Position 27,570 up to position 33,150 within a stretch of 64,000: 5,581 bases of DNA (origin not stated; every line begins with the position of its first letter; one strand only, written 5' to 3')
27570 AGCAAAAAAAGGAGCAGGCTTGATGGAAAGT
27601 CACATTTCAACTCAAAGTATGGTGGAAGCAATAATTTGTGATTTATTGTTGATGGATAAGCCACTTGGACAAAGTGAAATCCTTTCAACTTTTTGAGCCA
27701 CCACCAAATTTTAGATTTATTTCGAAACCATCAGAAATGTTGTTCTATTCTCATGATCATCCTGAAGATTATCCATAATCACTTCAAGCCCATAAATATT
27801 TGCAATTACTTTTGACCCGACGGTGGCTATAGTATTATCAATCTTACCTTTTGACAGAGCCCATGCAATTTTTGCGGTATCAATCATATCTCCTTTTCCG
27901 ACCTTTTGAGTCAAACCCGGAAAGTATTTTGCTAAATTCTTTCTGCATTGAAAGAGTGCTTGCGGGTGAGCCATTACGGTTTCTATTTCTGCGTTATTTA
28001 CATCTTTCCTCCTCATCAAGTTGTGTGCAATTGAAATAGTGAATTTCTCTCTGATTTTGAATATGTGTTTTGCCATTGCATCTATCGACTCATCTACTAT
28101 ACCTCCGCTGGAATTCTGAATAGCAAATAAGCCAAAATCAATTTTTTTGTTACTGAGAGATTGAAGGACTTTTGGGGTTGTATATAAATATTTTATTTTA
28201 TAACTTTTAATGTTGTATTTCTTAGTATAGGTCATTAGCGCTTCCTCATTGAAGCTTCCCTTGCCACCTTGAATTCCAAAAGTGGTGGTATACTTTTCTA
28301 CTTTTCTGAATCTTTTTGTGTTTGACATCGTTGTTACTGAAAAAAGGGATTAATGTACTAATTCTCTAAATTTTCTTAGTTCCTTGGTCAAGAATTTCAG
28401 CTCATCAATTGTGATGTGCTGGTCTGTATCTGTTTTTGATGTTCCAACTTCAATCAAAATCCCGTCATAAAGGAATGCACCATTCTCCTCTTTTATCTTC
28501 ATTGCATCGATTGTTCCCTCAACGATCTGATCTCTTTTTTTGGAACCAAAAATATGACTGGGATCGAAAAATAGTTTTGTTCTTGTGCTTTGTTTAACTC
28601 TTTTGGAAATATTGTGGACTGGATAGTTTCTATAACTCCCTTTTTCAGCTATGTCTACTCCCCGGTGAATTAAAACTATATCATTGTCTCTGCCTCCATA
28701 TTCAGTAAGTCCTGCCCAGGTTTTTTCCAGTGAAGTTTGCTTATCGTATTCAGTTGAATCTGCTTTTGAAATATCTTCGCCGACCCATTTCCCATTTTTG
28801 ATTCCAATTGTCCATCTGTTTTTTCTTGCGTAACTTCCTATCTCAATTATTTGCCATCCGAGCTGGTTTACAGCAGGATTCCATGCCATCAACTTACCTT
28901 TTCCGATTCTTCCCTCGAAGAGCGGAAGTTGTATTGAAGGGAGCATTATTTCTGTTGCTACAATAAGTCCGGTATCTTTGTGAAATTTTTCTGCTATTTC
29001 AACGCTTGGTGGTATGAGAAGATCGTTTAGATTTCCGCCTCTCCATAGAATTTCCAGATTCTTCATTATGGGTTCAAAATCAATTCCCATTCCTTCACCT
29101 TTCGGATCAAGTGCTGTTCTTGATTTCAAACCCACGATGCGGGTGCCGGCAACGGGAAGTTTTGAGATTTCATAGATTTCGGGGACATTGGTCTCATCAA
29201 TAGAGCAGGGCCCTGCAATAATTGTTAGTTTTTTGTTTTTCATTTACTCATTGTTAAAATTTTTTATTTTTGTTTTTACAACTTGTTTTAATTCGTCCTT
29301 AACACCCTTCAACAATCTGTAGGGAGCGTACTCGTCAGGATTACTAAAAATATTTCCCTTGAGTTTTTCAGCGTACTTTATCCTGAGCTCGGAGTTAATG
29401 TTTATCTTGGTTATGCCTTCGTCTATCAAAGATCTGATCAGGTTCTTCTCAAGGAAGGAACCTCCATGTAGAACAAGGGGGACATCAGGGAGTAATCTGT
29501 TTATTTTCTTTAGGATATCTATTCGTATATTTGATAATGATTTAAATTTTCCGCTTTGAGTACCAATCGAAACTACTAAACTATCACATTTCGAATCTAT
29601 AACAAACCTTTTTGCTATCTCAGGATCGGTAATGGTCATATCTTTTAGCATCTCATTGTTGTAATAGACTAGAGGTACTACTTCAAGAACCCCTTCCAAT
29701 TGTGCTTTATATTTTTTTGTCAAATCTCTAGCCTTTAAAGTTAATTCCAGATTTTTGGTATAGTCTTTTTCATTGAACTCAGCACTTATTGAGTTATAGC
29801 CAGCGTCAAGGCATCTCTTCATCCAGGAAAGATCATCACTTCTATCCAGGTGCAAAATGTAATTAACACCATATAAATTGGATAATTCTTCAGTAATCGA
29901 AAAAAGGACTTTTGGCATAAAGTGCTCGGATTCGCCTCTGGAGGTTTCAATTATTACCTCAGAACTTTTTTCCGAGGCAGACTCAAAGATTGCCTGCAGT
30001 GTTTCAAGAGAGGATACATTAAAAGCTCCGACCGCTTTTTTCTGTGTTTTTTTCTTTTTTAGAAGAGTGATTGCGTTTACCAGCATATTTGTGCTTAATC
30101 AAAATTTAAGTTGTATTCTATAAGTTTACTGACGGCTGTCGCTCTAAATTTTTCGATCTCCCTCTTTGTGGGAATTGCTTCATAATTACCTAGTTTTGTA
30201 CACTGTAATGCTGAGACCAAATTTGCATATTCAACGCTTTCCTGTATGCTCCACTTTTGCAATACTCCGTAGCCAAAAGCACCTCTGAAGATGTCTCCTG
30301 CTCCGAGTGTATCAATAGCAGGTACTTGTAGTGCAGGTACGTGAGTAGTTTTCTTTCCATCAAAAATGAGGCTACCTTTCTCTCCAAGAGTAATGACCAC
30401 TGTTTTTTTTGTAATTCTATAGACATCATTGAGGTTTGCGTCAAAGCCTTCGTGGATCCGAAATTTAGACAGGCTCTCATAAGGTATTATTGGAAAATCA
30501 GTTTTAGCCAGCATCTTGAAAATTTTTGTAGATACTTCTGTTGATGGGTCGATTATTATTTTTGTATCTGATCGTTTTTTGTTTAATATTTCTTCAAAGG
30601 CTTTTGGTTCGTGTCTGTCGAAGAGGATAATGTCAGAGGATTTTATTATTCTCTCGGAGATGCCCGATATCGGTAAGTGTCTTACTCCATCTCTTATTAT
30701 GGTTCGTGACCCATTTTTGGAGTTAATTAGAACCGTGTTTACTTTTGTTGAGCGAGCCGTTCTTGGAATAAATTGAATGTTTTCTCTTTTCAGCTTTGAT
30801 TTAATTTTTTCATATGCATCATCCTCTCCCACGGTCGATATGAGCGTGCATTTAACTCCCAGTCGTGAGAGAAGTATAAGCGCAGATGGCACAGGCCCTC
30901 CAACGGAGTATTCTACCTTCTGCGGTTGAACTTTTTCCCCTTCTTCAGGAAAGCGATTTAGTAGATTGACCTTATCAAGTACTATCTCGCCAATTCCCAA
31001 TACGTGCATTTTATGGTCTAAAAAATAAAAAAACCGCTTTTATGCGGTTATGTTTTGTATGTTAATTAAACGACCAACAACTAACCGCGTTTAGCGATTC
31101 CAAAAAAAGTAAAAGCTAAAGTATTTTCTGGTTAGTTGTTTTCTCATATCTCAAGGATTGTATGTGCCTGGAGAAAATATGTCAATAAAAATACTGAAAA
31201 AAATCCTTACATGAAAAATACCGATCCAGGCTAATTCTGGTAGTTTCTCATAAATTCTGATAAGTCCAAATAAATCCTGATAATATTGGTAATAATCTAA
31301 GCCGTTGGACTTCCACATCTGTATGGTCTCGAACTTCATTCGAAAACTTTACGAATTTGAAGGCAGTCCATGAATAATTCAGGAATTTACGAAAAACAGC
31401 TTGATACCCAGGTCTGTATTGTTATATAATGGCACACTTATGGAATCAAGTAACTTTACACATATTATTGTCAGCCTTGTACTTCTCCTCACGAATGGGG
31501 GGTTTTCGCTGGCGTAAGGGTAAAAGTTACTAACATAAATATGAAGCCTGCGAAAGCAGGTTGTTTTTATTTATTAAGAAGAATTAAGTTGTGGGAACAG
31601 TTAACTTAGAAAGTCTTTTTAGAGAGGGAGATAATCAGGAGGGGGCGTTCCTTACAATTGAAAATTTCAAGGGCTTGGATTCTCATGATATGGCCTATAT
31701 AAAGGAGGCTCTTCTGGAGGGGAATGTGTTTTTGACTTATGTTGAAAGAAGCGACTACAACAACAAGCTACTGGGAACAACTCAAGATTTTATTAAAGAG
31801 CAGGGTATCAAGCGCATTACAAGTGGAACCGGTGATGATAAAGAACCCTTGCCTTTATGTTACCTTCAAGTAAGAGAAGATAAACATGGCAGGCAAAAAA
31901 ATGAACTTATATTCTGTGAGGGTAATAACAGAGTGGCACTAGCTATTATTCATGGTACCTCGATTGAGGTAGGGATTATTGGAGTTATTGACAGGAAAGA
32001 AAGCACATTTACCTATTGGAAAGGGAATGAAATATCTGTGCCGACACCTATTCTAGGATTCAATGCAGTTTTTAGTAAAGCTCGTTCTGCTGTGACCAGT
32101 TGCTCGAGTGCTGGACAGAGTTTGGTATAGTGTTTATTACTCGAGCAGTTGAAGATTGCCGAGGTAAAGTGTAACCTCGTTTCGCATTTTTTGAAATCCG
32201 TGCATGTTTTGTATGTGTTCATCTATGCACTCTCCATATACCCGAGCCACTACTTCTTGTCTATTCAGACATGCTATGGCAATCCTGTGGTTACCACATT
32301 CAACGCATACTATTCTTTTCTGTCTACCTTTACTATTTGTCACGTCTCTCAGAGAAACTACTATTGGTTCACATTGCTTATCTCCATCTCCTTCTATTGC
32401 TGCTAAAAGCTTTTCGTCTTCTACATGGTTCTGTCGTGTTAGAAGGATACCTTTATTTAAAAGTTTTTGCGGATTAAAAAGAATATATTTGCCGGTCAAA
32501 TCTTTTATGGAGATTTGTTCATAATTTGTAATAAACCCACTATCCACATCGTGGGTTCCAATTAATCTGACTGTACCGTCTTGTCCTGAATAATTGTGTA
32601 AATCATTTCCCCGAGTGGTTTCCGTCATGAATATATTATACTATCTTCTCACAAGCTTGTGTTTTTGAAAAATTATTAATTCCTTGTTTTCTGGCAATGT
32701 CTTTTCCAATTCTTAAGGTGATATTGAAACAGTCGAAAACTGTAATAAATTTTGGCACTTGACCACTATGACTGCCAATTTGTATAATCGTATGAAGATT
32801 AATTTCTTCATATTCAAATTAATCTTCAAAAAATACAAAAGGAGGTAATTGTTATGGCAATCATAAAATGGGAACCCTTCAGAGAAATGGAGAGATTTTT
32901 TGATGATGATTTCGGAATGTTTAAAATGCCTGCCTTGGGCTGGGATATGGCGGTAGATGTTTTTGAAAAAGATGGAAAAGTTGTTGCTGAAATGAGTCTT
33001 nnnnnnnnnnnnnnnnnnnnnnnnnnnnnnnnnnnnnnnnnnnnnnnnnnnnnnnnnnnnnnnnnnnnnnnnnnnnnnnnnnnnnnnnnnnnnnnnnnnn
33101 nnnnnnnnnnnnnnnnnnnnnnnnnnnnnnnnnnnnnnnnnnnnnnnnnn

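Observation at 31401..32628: Convergent pair of paralogous ParB/Srx-like proteins preceded by a promoter, a ~130 nt leader and a terminator hairpin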

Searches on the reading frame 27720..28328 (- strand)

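Call 23: search_protein_families(library=pfam, proteins=[window:27720-28328:-], max_evalue=0.001)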
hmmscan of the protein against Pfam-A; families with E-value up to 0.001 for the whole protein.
window:27720-28328:- (203 aa): 1 family
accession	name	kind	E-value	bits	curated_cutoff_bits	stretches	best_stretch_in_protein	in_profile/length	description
PF00800.23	PDT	-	1.5e-37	129.6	25.2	1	18-203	2-178/181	Prephenate dehydratase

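Call 94: search_protein_families(library=ncbifam, proteins=[window:27720-28328:-], max_evalue=0.00001)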
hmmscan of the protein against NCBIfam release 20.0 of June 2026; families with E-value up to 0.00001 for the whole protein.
window:27720-28328:- (203 aa): 3 families
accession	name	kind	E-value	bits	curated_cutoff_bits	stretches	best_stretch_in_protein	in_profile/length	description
NF008865.0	PRK11898.1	equivalog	4.3e-31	108.1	219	1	21-203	8-184/284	prephenate dehydratase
NF008866.0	PRK11899.1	equivalog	1.9e-22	79.8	359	1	15-203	6-182/283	prephenate dehydratase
NF007910.0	PRK10622.1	equivalog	1.4e-15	57.1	577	1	8-202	97-284/386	bifunctional chorismate mutase/prephenate dehydratase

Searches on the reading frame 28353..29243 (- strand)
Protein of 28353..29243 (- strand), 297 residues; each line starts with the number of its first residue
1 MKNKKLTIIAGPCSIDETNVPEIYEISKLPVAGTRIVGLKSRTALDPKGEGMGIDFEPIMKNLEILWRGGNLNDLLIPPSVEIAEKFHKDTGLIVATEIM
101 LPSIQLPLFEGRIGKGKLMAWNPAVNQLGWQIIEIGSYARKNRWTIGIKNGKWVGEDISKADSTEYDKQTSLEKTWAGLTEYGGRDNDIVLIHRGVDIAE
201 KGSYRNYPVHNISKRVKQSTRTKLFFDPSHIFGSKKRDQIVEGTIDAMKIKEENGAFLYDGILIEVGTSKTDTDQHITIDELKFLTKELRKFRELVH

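Call 23: search_protein_families(library=pfam, proteins=[window:28353-29243:-], max_evalue=0.001)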
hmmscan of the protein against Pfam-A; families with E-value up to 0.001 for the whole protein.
window:28353-29243:- (297 aa): 1 family
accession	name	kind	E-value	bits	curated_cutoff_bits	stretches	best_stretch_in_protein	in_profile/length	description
PF00793.26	DAHP_synth_1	-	1.3e-07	31.2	25.5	1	145-291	132-263/270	DAHP synthetase I family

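Call 94: search_protein_families(library=ncbifam, proteins=[window:28353-29243:-], max_evalue=0.00001)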
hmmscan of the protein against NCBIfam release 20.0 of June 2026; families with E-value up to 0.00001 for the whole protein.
window:28353-29243:- (297 aa): 1 family
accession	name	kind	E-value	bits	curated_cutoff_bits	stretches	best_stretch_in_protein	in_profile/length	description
NF006421.0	PRK08673.1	subfamily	7.2e-08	32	335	0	187-296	230-333/338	3-deoxy-7-phosphoheptulonate synthase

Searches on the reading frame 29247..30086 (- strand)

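Call 23: search_protein_families(library=pfam, proteins=[window:29247-30086:-], max_evalue=0.001)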
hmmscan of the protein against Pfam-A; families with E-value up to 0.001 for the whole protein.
window:29247-30086:- (280 aa): 1 family
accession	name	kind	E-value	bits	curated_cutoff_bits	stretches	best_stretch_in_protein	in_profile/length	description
PF01116.26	F_bP_aldolase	-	4.4e-56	190.9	25.5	1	4-279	2-274/277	Fructose-bisphosphate aldolase class-II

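Call 94: search_protein_families(library=ncbifam, proteins=[window:29247-30086:-], max_evalue=0.00001)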
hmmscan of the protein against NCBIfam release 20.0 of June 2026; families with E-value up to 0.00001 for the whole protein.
window:29247-30086:- (280 aa): 20 families
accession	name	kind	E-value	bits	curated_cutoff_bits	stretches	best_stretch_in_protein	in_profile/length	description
TIGR01859.1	fruc_bis_ald_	equivalog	6.3e-52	177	343.05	1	2-278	1-277/282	class II fructose-1,6-bisphosphate aldolase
NF009374.0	PRK12737.1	subfamily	2.9e-49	167.6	383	1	2-275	3-276/284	tagatose-bisphosphate aldolase subunit GatY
TIGR00167.1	cbbA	subfamily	4.6e-48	164.1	215.6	1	1-279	2-286/290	ketose-bisphosphate aldolase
NF009497.0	PRK12857.1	equivalog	1.2e-47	162.5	423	1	1-278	2-279/284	class II fructose-1,6-bisphosphate aldolase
NF006626.0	PRK09195.1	subfamily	3.7e-47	160.8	384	1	2-276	3-277/284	tagatose-bisphosphate aldolase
TIGR01858.1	tag_bisphos_ald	equivalog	4.5e-45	153.9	443.55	1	5-276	4-275/282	tagatose bisphosphate family class II aldolase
NF006042.0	PRK08185.1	subfamily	1.4e-43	149.3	405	1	1-278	1-279/287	hypothetical protein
NF005943.0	PRK07998.1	equivalog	8.2e-42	143.6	364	1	2-279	3-277/283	class II aldolase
NF005481.0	PRK07084.1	equivalog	2.6e-39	135.3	511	1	2-221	12-240/324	class II fructose-bisphosphate aldolase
NF009375.0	PRK12738.1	equivalog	2.9e-38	131.7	542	1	6-275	7-276/286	tagatose-bisphosphate aldolase subunit KbaY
NF005288.0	PRK06806.1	equivalog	2.1e-34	119.1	396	1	2-277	3-275/281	class II fructose-bisphosphate aldolase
NF006376.0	PRK08610.1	equivalog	4.9e-29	102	527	1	2-278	3-280/286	class II fructose-bisphosphate aldolase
NF005823.0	PRK07709.1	equivalog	4.9e-29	102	545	1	2-278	3-280/285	class II fructose-bisphosphate aldolase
NF005284.0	PRK06801.1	equivalog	1.6e-28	99.9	406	1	2-278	3-281/286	ketose 1,6-bisphosphate aldolase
NF004493.0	PRK05835.1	equivalog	4.8e-28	98.3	558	1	1-224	1-227/307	class II fructose-bisphosphate aldolase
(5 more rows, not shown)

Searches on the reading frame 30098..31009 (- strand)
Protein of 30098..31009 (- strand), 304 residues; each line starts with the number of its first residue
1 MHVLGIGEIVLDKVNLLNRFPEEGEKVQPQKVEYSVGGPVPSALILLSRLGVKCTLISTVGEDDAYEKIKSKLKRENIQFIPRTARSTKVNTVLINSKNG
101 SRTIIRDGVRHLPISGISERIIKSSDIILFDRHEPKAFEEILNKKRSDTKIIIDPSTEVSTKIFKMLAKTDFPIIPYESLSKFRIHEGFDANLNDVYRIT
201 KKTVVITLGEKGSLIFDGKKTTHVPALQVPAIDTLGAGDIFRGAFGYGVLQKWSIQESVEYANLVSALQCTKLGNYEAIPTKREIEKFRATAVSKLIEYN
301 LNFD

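Call 23: search_protein_families(library=pfam, proteins=[window:30098-31009:-], max_evalue=0.001)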
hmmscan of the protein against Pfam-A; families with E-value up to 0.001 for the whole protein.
window:30098-31009:- (304 aa): 1 family
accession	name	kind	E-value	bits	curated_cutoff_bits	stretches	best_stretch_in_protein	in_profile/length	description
PF00294.29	PfkB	-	1.9e-32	113.2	25.8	1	8-281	9-301/302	pfkB family carbohydrate kinase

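Call 94: search_protein_families(library=ncbifam, proteins=[window:30098-31009:-], max_evalue=0.00001)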
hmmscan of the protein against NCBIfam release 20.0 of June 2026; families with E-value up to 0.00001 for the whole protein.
window:30098-31009:- (304 aa): 19 families
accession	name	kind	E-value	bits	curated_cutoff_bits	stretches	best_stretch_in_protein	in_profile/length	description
TIGR02152.1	D_ribokin_bact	equivalog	7e-38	130.6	299.65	1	6-286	4-297/298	ribokinase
NF008353.0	PRK11142.1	equivalog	6.1e-30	104.8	341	1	5-289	7-303/307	ribokinase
NF041134.1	R1P_kin_Thcocales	equivalog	4.4e-23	82.1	500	1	1-287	1-280/291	ADP-dependent ribose-1-phosphate kinase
TIGR04382.1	myo_inos_iolC_N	equivalog_domain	4.4e-23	82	300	1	34-288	31-308/309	5-dehydro-2-deoxygluconokinase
NF041164.1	NucKinThplmales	equivalog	1.9e-19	70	450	1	138-267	138-269/295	nucleoside kinase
NF007321.0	PRK09813.1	equivalog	4.5e-19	68.9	247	1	33-266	21-251/261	fructoselysine 6-kinase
NF040938.1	KDG_KDGal_kin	equivalog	1.8e-17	63.4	400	1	163-288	176-302/305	bifunctional 2-dehydro-3-deoxygluconokinase/2-dehydro-3-deoxygalactonokinase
NF053626.1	RibKinHalex1628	equivalog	8.2e-17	61.6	330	1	2-288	3-290/293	ATP-dependent ribose-1-phosphate kinase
NF049991.1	TagKinase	equivalog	7.3e-15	54.6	420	1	157-292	182-318/321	tagatose kinase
NF006957.1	PRK09434.1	equivalog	1.3e-14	54.4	450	1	171-284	181-301/302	fructokinase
TIGR02198.1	rfaE_dom_I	equivalog_domain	2.6e-14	53.1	345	1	200-276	226-303/315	D-glycero-beta-D-manno-heptose-7-phosphate kinase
NF041332.1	KDG_KDGal_kin_Halo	equivalog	6.7e-12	45.5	440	1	201-291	223-312/320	bifunctional 2-dehydro-3-deoxygluconokinase/2-dehydro-3-deoxygalactonokinase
NF047869.1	myo_kin_aldol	exception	9.3e-12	44.1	600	1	155-292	191-334/586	bifunctional 5-dehydro-2-deoxygluconokinase/5-dehydro-2-deoxyphosphogluconate aldolase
TIGR03168.1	1-PFK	subfamily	1.4e-10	40.6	216.4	1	202-274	214-286/305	hexose kinase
TIGR03828.1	pfkB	equivalog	1.5e-09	37.3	292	1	202-274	214-286/305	1-phosphofructokinase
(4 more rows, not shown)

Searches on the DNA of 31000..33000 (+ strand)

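Call 5: search_rna_families(source=window, start=31000, end=33000, threshold=evalue, max_evalue=10)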
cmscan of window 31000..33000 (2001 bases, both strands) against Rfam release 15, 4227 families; matches with E-value up to 10: 7.
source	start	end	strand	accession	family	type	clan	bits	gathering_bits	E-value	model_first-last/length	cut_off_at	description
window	31025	31115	-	RF01401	rseX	Gene; sRNA;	-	28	50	0.78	1-94/94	no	rseX Hfq binding RNA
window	31449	31570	+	RF01859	Phe_leader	Cis-reg; leader;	-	25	55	0.23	1-125/125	no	Phenylalanine leader peptide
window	31024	31128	-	RF01859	Phe_leader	Cis-reg; leader;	-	21.1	55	1.7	1-125/125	no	Phenylalanine leader peptide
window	31024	31108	-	RF00513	Trp_leader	Cis-reg; leader;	-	18.5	41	1.5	1-100/100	no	Tryptophan operon leader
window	32792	32831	+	RF04255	MIR8001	Gene; miRNA;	-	18.3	90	3.8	1-67/67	no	MIR8001 microRNA precursor family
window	31027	31095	-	RF01394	isrK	Gene; sRNA;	-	16.7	50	1.2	1-77/77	no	isrK Hfq binding RNA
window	31836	31892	+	RF01795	FourU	Cis-reg; thermoregulator;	-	15.6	60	9.6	1-65/65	no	FourU thermometer RNA element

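Call 74: search_rna_families(sources=[L001, L002, L003, L004, L005, L012, L016, L018], threshold=evalue, max_evalue=1)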
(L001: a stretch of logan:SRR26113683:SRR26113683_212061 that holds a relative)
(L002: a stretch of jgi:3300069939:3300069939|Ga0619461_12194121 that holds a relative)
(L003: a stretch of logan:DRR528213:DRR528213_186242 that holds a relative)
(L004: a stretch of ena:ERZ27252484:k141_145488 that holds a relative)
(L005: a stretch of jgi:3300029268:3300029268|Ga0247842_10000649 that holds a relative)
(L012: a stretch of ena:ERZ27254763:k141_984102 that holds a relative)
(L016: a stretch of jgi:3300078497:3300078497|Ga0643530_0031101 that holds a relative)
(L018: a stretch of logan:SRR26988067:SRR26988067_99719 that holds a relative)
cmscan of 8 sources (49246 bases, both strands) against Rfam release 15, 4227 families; matches with E-value up to 1: 5.
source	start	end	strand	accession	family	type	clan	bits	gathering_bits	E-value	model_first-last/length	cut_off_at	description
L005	3594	3676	-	RF00005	tRNA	Gene; tRNA;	CL00001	60.3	29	1.1e-10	1-71/71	no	tRNA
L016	4774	4862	+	RF00513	Trp_leader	Cis-reg; leader;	-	37.2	41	0.00045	1-100/100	no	Tryptophan operon leader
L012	2286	2356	+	RF00023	tmRNA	Gene;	CL00001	30.5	47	1.3e-08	1-374/374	no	transfer-messenger RNA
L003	205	257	+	RF00079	OmrA-B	Gene; sRNA;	-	26.9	40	0.47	1-87/87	no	OmrA-B family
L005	14555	14590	-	RF01618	ceN114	Gene; snRNA; snoRNA; CD-box;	-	25.9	44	0.68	1-63/63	no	Nematode snoRNA ceN114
